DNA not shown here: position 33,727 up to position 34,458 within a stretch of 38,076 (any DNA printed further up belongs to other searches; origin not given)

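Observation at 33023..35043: Glycosylase / DUF6884-like / PfkB-kinase module translationally chained onto parAB at the position usually held by mnmG-rsmG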

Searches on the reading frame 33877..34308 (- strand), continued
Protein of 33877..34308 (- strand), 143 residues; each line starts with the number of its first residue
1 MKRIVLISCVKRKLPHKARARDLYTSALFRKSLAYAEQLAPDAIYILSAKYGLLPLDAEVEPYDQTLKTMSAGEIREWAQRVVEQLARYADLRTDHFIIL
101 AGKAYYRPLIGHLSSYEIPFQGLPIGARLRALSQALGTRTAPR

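Call 54: search_protein_families(library=pfam, alignment_id=A3, max_evalue=0.00001)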
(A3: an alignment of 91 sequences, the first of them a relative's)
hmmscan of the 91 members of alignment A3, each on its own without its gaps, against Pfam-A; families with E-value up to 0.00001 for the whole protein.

A. member 1, L003:684-1631:- (315 aa): 1 family
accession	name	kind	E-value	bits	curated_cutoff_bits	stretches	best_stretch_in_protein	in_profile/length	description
PF03747.19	ADP_ribosyl_GH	-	1.9e-79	267.8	26.2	1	16-283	1-286/287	ADP-ribosylglycohydrolase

B. families by the number of members that match (of 91 scanned): 89 families (the first 25 are shown)
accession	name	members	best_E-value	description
PF21818.3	DUF6884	2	1.4e-46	Family of unknown function (DUF6884)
PF20256.3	MoCoBD_2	2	9.9e-35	Molybdopterin cofactor-binding domain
PF02767.21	DNA_pol3_beta_2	2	1.5e-33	DNA polymerase III beta subunit, central domain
PF00712.24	DNA_pol3_beta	2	7.1e-30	DNA polymerase III beta subunit, N-terminal domain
PF01135.25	PCMT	2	1.8e-29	Protein-L-isoaspartate(D-aspartate) O-methyltransferase (PCMT)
PF02768.20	DNA_pol3_beta_3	2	1.7e-23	DNA polymerase III beta subunit, C-terminal domain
PF04851.21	ResIII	2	6.9e-19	Type III restriction enzyme, res subunit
PF00271.37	Helicase_C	2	1.7e-17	Helicase conserved C-terminal domain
PF00176.29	SNF2-rel_dom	2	1.2e-14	SNF2-related domain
PF13391.12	HNH_2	2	2.1e-10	HNH endonuclease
PF13847.12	Methyltransf_31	2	3.2e-10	Methyltransferase domain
PF01268.25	FTHFS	1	1.4e-254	Formate--tetrahydrofolate ligase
PF02073.20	Peptidase_M29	1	4.9e-160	Thermophilic metalloprotease (M29)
PF01941.24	AdoMet_Synthase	1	4e-145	S-adenosylmethionine synthetase (AdoMet synthetase)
PF11867.13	T1RH-like_C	1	4.5e-137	Type I restriction enzyme HindI endonuclease subunit-like, C-terminal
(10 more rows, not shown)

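Call 57: fold_search(model_id=the predicted structure, library=pdb)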
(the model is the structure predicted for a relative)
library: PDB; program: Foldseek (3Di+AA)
matches with E <= 10: 659; with E <= 0.001: 1
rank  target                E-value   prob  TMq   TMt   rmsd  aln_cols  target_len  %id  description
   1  5caj_A                7.1e-05  1.00  0.54  0.33   6.2       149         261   17  Crystal structure of E. coli YaaA, a member of the DUF328/UPF0246 family (released 2016-02-24)
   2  2kpo_MODEL_1_A        4.8e-02  0.80  0.36  0.45   6.3       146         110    8  Solution NMR structure of de novo designed rossmann 2x2 fold protein, Northeast Structural Genomics Consortium (released 2009-12-01)
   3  9com_A                4.8e-02  0.63  0.40  0.23   9.7       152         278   14  FphE, Staphylococcus aureus fluorophosphonate-binding serine hydrolases E, unbound dimer crystal form 5 (released 2025-08-06)
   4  3h74                  7.5e-02  0.25  0.31  0.18   9.9       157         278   13  Crystal structure of pyridoxal kinase from Lactobacillus plantarum (released 2009-05-26)
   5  7yia                  7.9e-02  0.85  0.46  0.16   4.9       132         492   11  Crystal structure of K74A mutant of Cap4 SAVED domain-containing receptor from Enterobacter cloacae (released 2023-05-31)
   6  4kny_B                1.0e-01  0.23  0.28  0.21   9.3       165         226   12  Crystal structure of the response regulator KdpE complexed to DNA in an active-like conformation (released 2014-02-19)
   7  4eht_B                1.2e-01  0.47  0.26  0.16   7.5        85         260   19  Activator of the 2-Hydroxyisocaproyl-CoA dehydratase from Clostridium difficile with bound ADP (released 2012-08-08)
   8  7zwa_B                1.2e-01  0.28  0.35  0.13   9.6       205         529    9  CryoEM structure of Ku heterodimer bound to DNA and PAXX (released 2023-05-31)
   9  4eht_A                1.4e-01  0.47  0.25  0.16   6.3        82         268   20  Activator of the 2-Hydroxyisocaproyl-CoA dehydratase from Clostridium difficile with bound ADP (released 2012-08-08)
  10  4jjp_A                1.4e-01  0.12  0.23  0.17   9.8       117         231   10  2.06 Angstrom resolution crystal structure of phosphomethylpyrimidine kinase (thiD)from Clostridium difficile 630 (released 2013-03-20)
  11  3hyo                  1.5e-01  0.20  0.32  0.19  10.4       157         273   14  Crystal structure of pyridoxal kinase from Lactobacillus plantarum in complex with ADP (released 2009-06-30)
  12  3ble                  1.5e-01  0.16  0.24  0.14   9.1       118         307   14  Crystal structure of the catalytic domain of LiCMS in complexed with malonate (released 2008-11-11)
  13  9gyf_B                1.5e-01  0.14  0.28  0.12  10.5       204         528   11  Ku70/80 with PAXX peptide mutation K193R (released 2025-10-15)
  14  1auo_A                1.8e-01  0.21  0.35  0.25  10.6       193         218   13  CARBOXYLESTERASE FROM PSEUDOMONAS FLUORESCENS (released 1998-03-04)
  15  4ehu_B                2.2e-01  0.38  0.25  0.16   5.6        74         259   22  Activator of the 2-Hydroxyisocaproyl-CoA Dehydratase from Clostridium difficile with bound ADPNP (released 2012-08-08)
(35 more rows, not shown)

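Call 74: search_dna_similar(query=window:33877-34308:-, collection=phages, mode=protein, max_rows=15)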
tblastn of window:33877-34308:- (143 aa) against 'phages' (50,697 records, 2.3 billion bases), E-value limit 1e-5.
Records with a match: 32; places in all: 32; records where one place covers at least 80% of the query: 15.
Best place of each record, by identity: <60% 32.
By first word of the organism name: Mycobacterium 17; Caulobacter 5; Microbacterium 3; Myxococcus 2; Halorubrum 2; Fusobacterium 1; Bradyrhizobium 1; Streptomyces 1.
By host as written in the record: Mycobacterium smegmatis mc2 155 8; Caulobacter segnis CBR1 4; Mycobacterium smegmatis mc2155 4; Microbacterium paraoxydans NWU1 3; Mycobacterium smegmatis mc#155 3; Halorubrum sp. 2; Mycolicibacterium smegmatis mc2155 2; Fusobacterium necrophorum subsp. necrophorum strain FN37 1; and 5 more.
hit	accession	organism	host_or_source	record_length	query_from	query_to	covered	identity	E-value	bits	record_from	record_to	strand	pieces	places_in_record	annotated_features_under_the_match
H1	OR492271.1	Fusobacterium phage phiFN37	Fusobacterium necrophorum subsp. ...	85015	1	139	97%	43.9%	5e-27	110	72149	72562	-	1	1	hypothetical protein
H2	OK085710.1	Myxococcus phage Mx4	Myxococcus xanthus DZ1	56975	3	133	92%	43.5%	5e-22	96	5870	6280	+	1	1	hypothetical protein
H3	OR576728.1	Myxococcus phage Mx4 ts27htf-1hrm-1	Myxococcus sp.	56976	3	133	92%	43.5%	5e-22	96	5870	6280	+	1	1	hypothetical protein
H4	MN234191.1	Microbacterium phage Naby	Microbacterium paraoxydans NWU1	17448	3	136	94%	40.0%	1e-14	75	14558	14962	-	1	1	21: hypothetical protein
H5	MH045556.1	Microbacterium phage BonaeVitae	Microbacterium paraoxydans NWU1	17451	3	136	94%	40.0%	1e-14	75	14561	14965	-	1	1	21: hypothetical protein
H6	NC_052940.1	Microbacterium phage BonaeVitae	Microbacterium paraoxydans NWU1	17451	3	136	94%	40.0%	1e-14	75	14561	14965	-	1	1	21: hypothetical protein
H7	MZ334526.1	Halorubrum tailed virus 29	Halorubrum sp.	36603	1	134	94%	37.9%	8e-12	67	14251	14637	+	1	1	peroxide stress protein YaaA | hypothetical protein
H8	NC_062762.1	Halorubrum tailed virus 29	Halorubrum sp.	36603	1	134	94%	37.9%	8e-12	67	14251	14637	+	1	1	peroxide stress protein YaaA | hypothetical protein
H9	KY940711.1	Bradyrhizobium phage BDU-MI-1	Bradyrhizobium diazoefficiens USDA110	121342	3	134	92%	37.5%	2e-15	77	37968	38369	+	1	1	hypothetical protein (x2)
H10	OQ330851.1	Caulobacter phage W2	Caulobacter segnis CBR1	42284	1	126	88%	37.9%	3e-12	68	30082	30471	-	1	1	hypothetical protein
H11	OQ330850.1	Caulobacter phage TMCBR4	Caulobacter segnis CBR1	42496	1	126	88%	37.9%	3e-12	68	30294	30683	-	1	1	hypothetical protein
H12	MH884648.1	Caulobacter phage Kronos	Caulobacter sp. CBR1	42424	1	135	94%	35.2%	7e-11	64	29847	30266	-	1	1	hypothetical protein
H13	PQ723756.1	Streptomyces phage Ponzi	Streptomyces lividans JI 1326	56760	2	138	96%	32.9%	2e-7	54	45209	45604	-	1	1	64: hypothetical protein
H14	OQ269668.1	Caulobacter phage TMCBR2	Caulobacter segnis CBR1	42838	1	126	88%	34.6%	3e-10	62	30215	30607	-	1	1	hypothetical protein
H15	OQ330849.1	Caulobacter phage TMCBR3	Caulobacter segnis CBR1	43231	1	126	88%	34.6%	1e-9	61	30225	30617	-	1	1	hypothetical protein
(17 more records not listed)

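Call 75: get_annotated_region(hit=H1, flank=4000)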
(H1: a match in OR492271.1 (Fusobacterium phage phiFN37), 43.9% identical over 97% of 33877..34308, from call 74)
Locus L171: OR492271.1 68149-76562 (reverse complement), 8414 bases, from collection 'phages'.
description: Fusobacterium phage phiFN37, complete genome.
organism: Fusobacterium phage phiFN37 (NCBI taxid 3079567)
taxonomy: Viruses
host: Fusobacterium necrophorum subsp. necrophorum strain FN37; source: -; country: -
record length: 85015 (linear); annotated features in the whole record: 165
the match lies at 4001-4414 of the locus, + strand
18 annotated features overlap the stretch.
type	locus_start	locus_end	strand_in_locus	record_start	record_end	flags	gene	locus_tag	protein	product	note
CDS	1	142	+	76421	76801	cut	-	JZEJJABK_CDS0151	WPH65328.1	hypothetical protein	unknown function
CDS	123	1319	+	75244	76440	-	-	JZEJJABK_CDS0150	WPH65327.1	DNA helicase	DNA; RNA and nucleotide metabolism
CDS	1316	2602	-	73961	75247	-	-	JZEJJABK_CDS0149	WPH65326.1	hypothetical protein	unknown function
CDS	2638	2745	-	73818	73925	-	-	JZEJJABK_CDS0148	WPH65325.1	hypothetical protein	unknown function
CDS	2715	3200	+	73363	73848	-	-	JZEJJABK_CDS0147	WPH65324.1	ParB-like partition protein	DNA; RNA and nucleotide metabolism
CDS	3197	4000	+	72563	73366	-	-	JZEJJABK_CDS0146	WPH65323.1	queuine tRNA-ribosyltransferase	moron; auxiliary metabolic gene and host takeover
CDS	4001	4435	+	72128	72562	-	-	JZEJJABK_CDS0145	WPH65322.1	hypothetical protein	unknown function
CDS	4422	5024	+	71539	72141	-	-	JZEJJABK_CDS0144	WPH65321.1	queosine precursor transporter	transmembrane transporter activity; queosine salvage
CDS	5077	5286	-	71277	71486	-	-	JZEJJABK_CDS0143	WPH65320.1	hypothetical protein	unknown function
CDS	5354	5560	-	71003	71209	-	-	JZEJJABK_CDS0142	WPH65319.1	hypothetical protein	unknown function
CDS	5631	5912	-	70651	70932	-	-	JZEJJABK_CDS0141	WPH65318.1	hypothetical protein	unknown function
CDS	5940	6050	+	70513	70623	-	-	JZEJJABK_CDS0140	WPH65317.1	hypothetical protein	unknown function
CDS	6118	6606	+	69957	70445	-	-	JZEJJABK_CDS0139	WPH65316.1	ParB-like partition protein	DNA; RNA and nucleotide metabolism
CDS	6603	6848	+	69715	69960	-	-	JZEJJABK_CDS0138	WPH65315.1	hypothetical protein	unknown function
CDS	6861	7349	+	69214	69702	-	-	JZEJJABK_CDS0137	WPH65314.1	hypothetical protein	unknown function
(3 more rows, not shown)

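Call 76: get_annotated_region(hit=H2, flank=4000)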
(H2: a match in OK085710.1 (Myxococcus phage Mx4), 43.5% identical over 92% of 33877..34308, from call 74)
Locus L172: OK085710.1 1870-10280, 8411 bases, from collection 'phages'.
description: Myxococcus phage Mx4, complete genome.
organism: Myxococcus phage Mx4 (NCBI taxid 2875690)
taxonomy: Viruses; Duplodnaviria; Heunggongvirae; Uroviricota; Caudoviricetes
host: Myxococcus xanthus DZ1; source: Farmyard manure; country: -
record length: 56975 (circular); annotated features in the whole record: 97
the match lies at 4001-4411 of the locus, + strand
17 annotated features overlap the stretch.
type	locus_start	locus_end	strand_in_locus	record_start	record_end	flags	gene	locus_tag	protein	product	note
CDS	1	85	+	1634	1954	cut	-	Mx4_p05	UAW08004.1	hypothetical protein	rasttk_feature_creation_tool=/opt/patric- common/runtime/bin/phanotate version 1.5.0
CDS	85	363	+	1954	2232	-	-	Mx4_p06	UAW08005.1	hypothetical protein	rasttk_feature_creation_tool=/opt/patric- common/runtime/bin/phanotate version 1.5.0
CDS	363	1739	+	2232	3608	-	-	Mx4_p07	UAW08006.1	hypothetical protein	rasttk_feature_creation_tool=/opt/patric- common/runtime/bin/phanotate version 1.5.0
CDS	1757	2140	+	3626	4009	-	-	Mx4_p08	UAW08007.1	hypothetical protein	rasttk_feature_creation_tool=/opt/patric- common/runtime/bin/phanotate version 1.5.0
CDS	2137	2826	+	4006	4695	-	-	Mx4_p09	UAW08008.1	hypothetical protein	rasttk_feature_creation_tool=/opt/patric- common/runtime/bin/phanotate version 1.5.0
CDS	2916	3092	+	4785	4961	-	-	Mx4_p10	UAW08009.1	hypothetical protein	rasttk_feature_creation_tool=/opt/patric- common/runtime/bin/phanotate version 1.5.0; putative integration region ...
CDS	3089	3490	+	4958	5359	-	-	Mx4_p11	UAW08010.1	hypothetical protein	rasttk_feature_creation_tool=/opt/patric- common/runtime/bin/phanotate version 1.5.0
CDS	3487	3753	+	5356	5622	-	-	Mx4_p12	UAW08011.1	hypothetical protein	rasttk_feature_creation_tool=/opt/patric- common/runtime/bin/phanotate version 1.5.0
CDS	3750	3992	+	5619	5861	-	-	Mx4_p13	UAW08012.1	hypothetical protein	rasttk_feature_creation_tool=/opt/patric- common/runtime/bin/phanotate version 1.5.0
CDS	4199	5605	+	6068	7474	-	-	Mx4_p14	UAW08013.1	hypothetical protein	rasttk_feature_creation_tool=/opt/patric- common/runtime/bin/phanotate version 1.5.0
CDS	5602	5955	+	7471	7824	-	-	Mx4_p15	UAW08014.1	hypothetical protein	rasttk_feature_creation_tool=/opt/patric- common/runtime/bin/phanotate version 1.5.0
CDS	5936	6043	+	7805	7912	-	-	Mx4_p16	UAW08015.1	hypothetical protein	rasttk_feature_creation_tool=/opt/patric- common/runtime/bin/phanotate version 1.5.0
CDS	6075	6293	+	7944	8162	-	-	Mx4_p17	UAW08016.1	hypothetical protein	rasttk_feature_creation_tool=/opt/patric- common/runtime/bin/phanotate version 1.5.0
CDS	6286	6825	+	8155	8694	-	-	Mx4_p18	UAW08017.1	hypothetical protein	rasttk_feature_creation_tool=/opt/patric- common/runtime/bin/phanotate version 1.5.0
CDS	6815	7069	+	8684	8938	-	-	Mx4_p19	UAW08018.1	hypothetical protein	rasttk_feature_creation_tool=/opt/patric- common/runtime/bin/phanotate version 1.5.0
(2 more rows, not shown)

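Call 77: search_dna_similar(query=window:33877-34308:-, collection=phages, mode=protein, max_rows=40)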
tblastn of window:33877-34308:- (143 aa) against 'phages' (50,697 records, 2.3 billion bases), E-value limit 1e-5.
Records with a match: 32; places in all: 32; records where one place covers at least 80% of the query: 15.
Best place of each record, by identity: <60% 32.
By first word of the organism name: Mycobacterium 17; Caulobacter 5; Microbacterium 3; Myxococcus 2; Halorubrum 2; Fusobacterium 1; Bradyrhizobium 1; Streptomyces 1.
By host as written in the record: Mycobacterium smegmatis mc2 155 8; Caulobacter segnis CBR1 4; Mycobacterium smegmatis mc2155 4; Microbacterium paraoxydans NWU1 3; Mycobacterium smegmatis mc#155 3; Halorubrum sp. 2; Mycolicibacterium smegmatis mc2155 2; Fusobacterium necrophorum subsp. necrophorum strain FN37 1; and 5 more.
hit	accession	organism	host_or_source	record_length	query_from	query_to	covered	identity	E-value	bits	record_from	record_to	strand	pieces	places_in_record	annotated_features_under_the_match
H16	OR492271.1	Fusobacterium phage phiFN37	Fusobacterium necrophorum subsp. ...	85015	1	139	97%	43.9%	5e-27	110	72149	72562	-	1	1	hypothetical protein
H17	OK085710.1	Myxococcus phage Mx4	Myxococcus xanthus DZ1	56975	3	133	92%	43.5%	5e-22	96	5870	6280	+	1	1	hypothetical protein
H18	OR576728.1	Myxococcus phage Mx4 ts27htf-1hrm-1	Myxococcus sp.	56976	3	133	92%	43.5%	5e-22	96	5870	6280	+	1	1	hypothetical protein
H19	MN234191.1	Microbacterium phage Naby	Microbacterium paraoxydans NWU1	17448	3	136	94%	40.0%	1e-14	75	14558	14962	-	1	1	21: hypothetical protein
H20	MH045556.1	Microbacterium phage BonaeVitae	Microbacterium paraoxydans NWU1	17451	3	136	94%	40.0%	1e-14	75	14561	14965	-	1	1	21: hypothetical protein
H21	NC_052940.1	Microbacterium phage BonaeVitae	Microbacterium paraoxydans NWU1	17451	3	136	94%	40.0%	1e-14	75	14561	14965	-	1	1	21: hypothetical protein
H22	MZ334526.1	Halorubrum tailed virus 29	Halorubrum sp.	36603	1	134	94%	37.9%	8e-12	67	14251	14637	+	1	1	peroxide stress protein YaaA | hypothetical protein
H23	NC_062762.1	Halorubrum tailed virus 29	Halorubrum sp.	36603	1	134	94%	37.9%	8e-12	67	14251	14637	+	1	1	peroxide stress protein YaaA | hypothetical protein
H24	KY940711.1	Bradyrhizobium phage BDU-MI-1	Bradyrhizobium diazoefficiens USDA110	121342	3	134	92%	37.5%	2e-15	77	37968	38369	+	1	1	hypothetical protein (x2)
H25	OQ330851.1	Caulobacter phage W2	Caulobacter segnis CBR1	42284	1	126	88%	37.9%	3e-12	68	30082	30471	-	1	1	hypothetical protein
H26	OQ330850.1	Caulobacter phage TMCBR4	Caulobacter segnis CBR1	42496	1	126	88%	37.9%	3e-12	68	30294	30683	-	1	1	hypothetical protein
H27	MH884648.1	Caulobacter phage Kronos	Caulobacter sp. CBR1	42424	1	135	94%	35.2%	7e-11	64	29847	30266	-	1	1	hypothetical protein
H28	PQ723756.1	Streptomyces phage Ponzi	Streptomyces lividans JI 1326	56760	2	138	96%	32.9%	2e-7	54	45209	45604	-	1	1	64: hypothetical protein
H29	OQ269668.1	Caulobacter phage TMCBR2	Caulobacter segnis CBR1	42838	1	126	88%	34.6%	3e-10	62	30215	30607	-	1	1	hypothetical protein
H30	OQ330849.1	Caulobacter phage TMCBR3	Caulobacter segnis CBR1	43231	1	126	88%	34.6%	1e-9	61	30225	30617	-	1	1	hypothetical protein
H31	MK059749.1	Mycobacterium phage CRB2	Mycolicibacterium smegmatis mc2155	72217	2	109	76%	37.6%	6e-6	50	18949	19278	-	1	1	hypothetical protein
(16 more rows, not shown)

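Call 78: get_annotated_region(hit=H22, flank=3500)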
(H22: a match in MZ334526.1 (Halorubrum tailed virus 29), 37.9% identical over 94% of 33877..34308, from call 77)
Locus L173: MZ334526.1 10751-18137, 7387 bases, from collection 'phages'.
description: Halorubrum tailed virus 29 isolate HRTV-29/29, complete genome.
organism: Halorubrum tailed virus 29 (NCBI taxid 2878010)
taxonomy: Viruses; Duplodnaviria; Heunggongvirae; Uroviricota; Caudoviricetes; Kirjokansivirales; Haloferuviridae; Dpdavirus; Dpdavirus HRTV29
host: Halorubrum sp.; source: solar saltern; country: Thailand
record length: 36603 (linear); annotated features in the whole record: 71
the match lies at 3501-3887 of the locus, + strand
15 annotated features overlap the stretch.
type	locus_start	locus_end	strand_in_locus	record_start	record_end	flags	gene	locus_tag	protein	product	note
CDS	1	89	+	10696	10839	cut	-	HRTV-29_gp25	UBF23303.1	hypothetical protein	-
CDS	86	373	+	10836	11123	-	-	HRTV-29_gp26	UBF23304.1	hypothetical protein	-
CDS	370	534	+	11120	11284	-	-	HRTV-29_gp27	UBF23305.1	hypothetical protein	-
CDS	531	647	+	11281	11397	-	-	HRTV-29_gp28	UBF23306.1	hypothetical protein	-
CDS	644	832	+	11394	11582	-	-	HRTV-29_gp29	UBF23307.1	hypothetical protein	-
CDS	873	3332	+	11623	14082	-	-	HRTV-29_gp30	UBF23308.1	portal protein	-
CDS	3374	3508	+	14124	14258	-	-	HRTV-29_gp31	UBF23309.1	hypothetical protein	-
CDS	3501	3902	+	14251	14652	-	-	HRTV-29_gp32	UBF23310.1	peroxide stress protein YaaA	-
CDS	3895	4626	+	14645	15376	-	-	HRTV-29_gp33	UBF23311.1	DpdA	-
CDS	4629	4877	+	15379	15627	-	-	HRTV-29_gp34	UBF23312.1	hypothetical protein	-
CDS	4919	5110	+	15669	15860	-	-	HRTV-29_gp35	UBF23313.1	hypothetical protein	-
CDS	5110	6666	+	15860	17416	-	-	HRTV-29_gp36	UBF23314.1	hypothetical protein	-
CDS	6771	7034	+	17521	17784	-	-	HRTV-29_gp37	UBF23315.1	hypothetical protein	-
CDS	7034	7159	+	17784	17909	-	-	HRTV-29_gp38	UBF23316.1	hypothetical protein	-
CDS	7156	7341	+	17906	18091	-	-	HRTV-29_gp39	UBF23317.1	hypothetical protein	-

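Call 79: get_annotated_region(hit=H24, flank=3500)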
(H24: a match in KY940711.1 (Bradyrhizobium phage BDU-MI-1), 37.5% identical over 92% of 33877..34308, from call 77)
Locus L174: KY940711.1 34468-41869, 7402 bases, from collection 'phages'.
description: Bradyrhizobium phage BDU-MI-1, complete genome.
organism: Bradyrhizobium phage BDU-MI-1 (NCBI taxid 1983459)
taxonomy: Viruses; Duplodnaviria; Heunggongvirae; Uroviricota; Caudoviricetes
host: Bradyrhizobium diazoefficiens USDA110; source: -; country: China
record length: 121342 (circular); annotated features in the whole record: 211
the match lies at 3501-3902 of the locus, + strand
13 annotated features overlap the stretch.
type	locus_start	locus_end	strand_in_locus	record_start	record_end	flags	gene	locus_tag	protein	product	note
CDS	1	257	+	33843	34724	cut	-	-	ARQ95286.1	hypothetical protein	-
CDS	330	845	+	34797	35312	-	-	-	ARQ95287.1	hypothetical protein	-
CDS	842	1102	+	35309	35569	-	-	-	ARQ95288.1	hypothetical protein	-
CDS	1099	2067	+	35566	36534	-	-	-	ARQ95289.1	hypothetical protein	-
CDS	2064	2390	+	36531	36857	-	-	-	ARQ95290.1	hypothetical protein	-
CDS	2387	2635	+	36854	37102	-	-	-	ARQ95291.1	hypothetical protein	-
CDS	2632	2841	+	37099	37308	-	-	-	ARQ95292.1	hypothetical protein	-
CDS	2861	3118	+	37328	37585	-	-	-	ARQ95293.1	hypothetical protein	-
CDS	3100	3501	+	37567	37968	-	-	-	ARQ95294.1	hypothetical protein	-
CDS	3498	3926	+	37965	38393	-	-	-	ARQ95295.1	hypothetical protein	-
CDS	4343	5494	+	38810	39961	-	-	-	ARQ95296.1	integrase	-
CDS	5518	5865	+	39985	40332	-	-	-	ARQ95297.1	hypothetical protein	-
CDS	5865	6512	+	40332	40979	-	-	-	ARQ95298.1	hypothetical protein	-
